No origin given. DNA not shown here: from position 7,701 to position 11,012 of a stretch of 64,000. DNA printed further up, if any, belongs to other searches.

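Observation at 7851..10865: Two complete PilB/GspE ATPase modules fused in one 1004-aa polypeptide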

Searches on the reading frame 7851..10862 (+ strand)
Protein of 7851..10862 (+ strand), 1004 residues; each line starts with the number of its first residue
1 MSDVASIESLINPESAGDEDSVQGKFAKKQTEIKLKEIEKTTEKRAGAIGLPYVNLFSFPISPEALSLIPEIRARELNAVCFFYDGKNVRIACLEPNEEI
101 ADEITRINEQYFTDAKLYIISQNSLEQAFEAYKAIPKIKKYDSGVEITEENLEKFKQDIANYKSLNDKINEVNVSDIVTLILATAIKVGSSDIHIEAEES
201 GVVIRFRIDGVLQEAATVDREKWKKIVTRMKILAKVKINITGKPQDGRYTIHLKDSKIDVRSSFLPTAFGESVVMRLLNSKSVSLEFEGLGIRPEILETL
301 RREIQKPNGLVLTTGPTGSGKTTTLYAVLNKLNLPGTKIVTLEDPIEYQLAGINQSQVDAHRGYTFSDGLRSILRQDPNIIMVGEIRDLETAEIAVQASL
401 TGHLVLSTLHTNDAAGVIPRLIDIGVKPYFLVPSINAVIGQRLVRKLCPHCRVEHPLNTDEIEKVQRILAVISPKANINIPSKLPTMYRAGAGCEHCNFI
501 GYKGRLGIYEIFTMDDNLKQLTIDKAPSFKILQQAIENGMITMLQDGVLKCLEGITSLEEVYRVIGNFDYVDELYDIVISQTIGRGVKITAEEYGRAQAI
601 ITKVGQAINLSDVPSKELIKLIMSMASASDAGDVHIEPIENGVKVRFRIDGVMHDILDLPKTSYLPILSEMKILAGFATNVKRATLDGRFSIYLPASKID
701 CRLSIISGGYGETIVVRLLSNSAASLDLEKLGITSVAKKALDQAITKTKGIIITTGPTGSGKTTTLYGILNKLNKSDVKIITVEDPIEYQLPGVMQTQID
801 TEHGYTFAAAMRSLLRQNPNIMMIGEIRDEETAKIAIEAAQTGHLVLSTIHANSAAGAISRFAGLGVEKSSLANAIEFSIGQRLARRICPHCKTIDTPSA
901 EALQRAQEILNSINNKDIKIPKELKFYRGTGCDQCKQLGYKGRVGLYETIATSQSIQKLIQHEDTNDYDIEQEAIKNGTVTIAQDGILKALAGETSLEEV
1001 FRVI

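Call 3: search_protein_families(library=pfam, proteins=[window:7851-10862:+], max_evalue=0.01)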
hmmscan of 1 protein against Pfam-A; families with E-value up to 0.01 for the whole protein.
window:7851-10862:+ (1004 aa): 33 families (the best 25 are shown)
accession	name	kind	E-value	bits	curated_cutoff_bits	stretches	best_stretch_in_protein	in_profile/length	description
PF00437.27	T2SSE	-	3.1e-234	776.8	24.9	2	174-563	8-370/370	Type II/IV secretion system protein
PF25199.1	nSTAND_NTPase5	-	8.5e-10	39.1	34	2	295-351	27-85/145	Novel STAND NTPase 5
PF13401.12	AAA_22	-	6.2e-09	36.7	27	1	747-785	3-41/130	AAA domain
PF05157.20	MshEN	-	1.5e-08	34.9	23.1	1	50-133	2-84/90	MshEN domain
PF13604.12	AAA_30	-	5.3e-08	33.3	27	1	738-781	7-50/191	AAA domain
PF20720.3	nSTAND3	-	8.1e-08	32.6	27.2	1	745-786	13-54/155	Novel STAND NTPase 3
PF13191.12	AAA_16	-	1.3e-06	29.4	32.6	0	302-336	14-52/167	AAA ATPase domain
PF13173.12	AAA_14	-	1.9e-06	28.3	27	0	750-835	3-79/129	AAA domain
PF12775.13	AAA_7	-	2.2e-06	27.8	25.8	0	739-783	23-67/181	P-loop containing dynein motor region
PF00004.35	AAA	-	4.1e-06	27.7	21.2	0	311-345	1-26/131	ATPase family associated with various cellular activities (AAA)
PF00005.33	ABC_tran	-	1.1e-05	26.5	25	0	751-883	13-114/137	ABC transporter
PF04851.21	ResIII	-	1.2e-05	25.7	22.5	0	740-784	14-60/164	Type III restriction enzyme, res subunit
PF13245.12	AAA_19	-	2e-05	25.2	25.1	0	745-781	8-47/134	AAA domain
PF13555.12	AAA_29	-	3.8e-05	23.8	27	0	306-329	20-43/61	P-loop containing region of AAA domain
PF02492.25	cobW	-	4.5e-05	23.6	20.7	0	752-782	3-34/180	CobW/HypB/UreG, nucleotide-binding domain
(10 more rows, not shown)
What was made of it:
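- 8280..9545 (+): Motor module 1, residues 144-565: N2D about 144-290, CTD about 291-565. Pfam T2SSE 174-563 (call 3).
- On PilB/GspE/PilT-like secretion ATPases (Pfam T2SSE, PF00437): 776.8 bits against a cut-off of 24.9, in two stretches (call 3).
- Checked: Pfam T2SSE matches twice (E 3.1e-234), and MshEN matches once, at residues 50-133 (call 3).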

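Call 4: search_protein_families(library=ncbifam, proteins=[window:7851-10862:+], max_evalue=0.001)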
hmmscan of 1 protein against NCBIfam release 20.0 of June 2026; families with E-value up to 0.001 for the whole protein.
window:7851-10862:+ (1004 aa): 39 families (the best 25 are shown)
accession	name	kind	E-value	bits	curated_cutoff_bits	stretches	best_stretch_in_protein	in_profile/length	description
TIGR02533.1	type_II_gspE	equivalog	2.3e-276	917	630.25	2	84-564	19-485/486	type II secretion system ATPase GspE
TIGR02538.1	type_IV_pilB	equivalog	1.6e-267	888.7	675.65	2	33-564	41-561/564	type IV-A pilus assembly ATPase PilB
NF007755.0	PRK10436.1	equivalog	5.6e-233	773.7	617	2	148-567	59-461/465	type II secretion system protein GspE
NF053534.1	T4PilAsmATPsTfpB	equivalog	5.4e-222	738.3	850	2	114-565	141-582/584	type IV pilus assembly ATPase TfpB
NF041000.1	ATPase_ComGA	equivalog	2.1e-142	472.9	300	2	181-445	3-266/267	competence type IV pilus ATPase ComGA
TIGR01420.1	pilT_fam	subfamily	7.7e-100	334.4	319.1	2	181-446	5-270/343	PilT/PilU family type 4a pilus ATPase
TIGR02525.1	plasmid_TraJ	equivalog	3.2e-56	190.9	368.3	2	272-423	119-271/372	plasmid transfer ATPase TraJ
TIGR02524.1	dot_icm_DotB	equivalog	2.3e-44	152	463.3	2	739-866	124-260/358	Dot/Icm type IV secretion system ATPase DotB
NF058587.1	archaellum_moto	equivalog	1.6e-37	129.5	550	2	752-865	278-396/527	archaellum flagellar ATPase motor FlaI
TIGR02782.1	TrbB_P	equivalog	2.5e-33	115.7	304.55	2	733-871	121-261/303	P-type conjugative transfer ATPase TrbB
TIGR02788.1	VirB11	equivalog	4.9e-29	101.3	249.95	2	724-875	120-274/308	P-type DNA transfer ATPase VirB11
NF010469.0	PRK13894.1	subfamily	1.1e-27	97.2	508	2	733-883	134-285/320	conjugal transfer ATPase TrbB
TIGR03819.1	heli_sec_ATPase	hypoth_equivalog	8.7e-27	94.2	373.15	2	710-867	138-302/340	TadA family conjugal transfer-associated ATPase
NF010407.0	PRK13833.1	subfamily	7.4e-26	91.3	499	2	734-871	130-268/323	conjugal transfer protein TrbB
NF053672.1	bindosome_BasE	exception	3.6e-23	82.1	1000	2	745-872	266-398/512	bindosome assembly system ATPase subunit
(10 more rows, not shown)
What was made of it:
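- Closest known: Type II secretion ATPase GspE/EpsE/PulE and the PulE6:PulF3 model. Same: It belongs to the same family; the best NCBIfam hit is TIGR02533 (call 4).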
